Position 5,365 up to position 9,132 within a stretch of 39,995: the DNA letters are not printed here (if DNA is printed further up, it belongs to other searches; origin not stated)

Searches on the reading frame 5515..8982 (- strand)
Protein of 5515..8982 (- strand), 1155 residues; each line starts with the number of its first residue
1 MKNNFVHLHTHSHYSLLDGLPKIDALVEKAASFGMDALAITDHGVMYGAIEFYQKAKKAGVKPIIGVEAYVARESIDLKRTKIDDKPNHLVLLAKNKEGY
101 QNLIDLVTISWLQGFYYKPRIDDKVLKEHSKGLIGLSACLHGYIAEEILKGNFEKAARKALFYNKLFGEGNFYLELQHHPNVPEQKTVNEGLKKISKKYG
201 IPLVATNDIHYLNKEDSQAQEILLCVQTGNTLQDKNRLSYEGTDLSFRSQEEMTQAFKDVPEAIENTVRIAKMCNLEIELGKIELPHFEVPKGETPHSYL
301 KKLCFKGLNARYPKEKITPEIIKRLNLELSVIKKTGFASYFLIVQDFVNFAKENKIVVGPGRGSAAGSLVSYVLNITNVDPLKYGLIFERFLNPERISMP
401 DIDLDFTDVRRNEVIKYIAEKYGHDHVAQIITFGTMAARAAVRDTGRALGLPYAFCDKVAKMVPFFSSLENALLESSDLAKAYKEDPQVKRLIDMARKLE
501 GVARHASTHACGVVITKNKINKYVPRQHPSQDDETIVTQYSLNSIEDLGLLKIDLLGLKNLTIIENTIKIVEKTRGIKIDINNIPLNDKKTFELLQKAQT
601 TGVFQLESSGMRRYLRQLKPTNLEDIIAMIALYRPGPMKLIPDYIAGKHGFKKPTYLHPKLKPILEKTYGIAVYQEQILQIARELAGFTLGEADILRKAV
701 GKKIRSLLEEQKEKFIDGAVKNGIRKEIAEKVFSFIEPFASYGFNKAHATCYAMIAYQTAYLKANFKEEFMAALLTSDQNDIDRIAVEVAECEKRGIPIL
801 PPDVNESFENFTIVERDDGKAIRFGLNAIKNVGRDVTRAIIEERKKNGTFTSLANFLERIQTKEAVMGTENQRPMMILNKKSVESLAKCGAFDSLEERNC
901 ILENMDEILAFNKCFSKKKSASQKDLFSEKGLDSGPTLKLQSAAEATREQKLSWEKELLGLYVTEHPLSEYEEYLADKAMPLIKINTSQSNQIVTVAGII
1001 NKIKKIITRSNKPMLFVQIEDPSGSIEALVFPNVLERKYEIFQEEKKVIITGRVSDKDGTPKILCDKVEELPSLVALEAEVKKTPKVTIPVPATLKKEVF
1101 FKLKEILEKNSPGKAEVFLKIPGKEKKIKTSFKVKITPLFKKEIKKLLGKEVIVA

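Call 88: search_protein_families(library=pfam, proteins=[window:5515-8982:-], max_evalue=0.00001)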
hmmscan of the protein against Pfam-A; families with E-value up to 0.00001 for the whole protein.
window:5515-8982:- (1155 aa): 5 families
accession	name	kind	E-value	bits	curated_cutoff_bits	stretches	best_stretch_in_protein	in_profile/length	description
PF07733.18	DNA_pol3_alpha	-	1.6e-104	349.6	23.9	1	298-557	1-260/260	Bacterial DNA polymerase III alpha NTPase domain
PF17657.6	DNA_pol3_finger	-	1.1e-66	223.7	22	1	560-723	1-166/166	Bacterial DNA polymerase III alpha subunit finger domain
PF02811.25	PHP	-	1.7e-58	198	26.4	1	7-179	1-164/164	PHP domain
PF14579.12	HHH_6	-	9.5e-25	87.1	25.6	1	796-897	1-85/90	Helix-hairpin-helix motif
PF01336.31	tRNA_anti-codon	-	9.9e-14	51.5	27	1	994-1071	1-75/75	OB-fold nucleic acid binding domain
